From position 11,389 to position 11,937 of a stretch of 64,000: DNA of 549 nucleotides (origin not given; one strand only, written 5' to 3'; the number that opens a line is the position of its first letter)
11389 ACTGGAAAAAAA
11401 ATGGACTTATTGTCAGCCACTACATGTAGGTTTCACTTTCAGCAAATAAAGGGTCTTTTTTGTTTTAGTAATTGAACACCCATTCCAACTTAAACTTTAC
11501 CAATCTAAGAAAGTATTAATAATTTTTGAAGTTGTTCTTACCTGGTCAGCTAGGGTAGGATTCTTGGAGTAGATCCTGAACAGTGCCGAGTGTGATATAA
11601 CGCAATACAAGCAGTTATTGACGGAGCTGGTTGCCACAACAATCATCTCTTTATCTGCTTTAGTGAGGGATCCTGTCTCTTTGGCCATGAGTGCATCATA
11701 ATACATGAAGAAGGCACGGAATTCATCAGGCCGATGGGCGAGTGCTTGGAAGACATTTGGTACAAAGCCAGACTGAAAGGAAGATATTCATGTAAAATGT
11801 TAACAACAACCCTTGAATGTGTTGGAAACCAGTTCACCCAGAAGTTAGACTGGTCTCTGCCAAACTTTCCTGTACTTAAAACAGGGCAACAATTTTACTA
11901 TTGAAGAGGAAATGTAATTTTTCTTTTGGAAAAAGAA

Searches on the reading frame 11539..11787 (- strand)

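Call 45: search_protein_families(library=pfam, proteins=[window:11539-11787:-], max_evalue=0.01)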
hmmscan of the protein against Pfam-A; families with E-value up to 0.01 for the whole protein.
seq(83 aa): 1 family
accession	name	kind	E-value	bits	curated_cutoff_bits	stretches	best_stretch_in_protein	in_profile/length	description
PF02627.25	CMD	-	4.3e-09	36.7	23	1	20-71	1-50/84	Carboxymuconolactone decarboxylase family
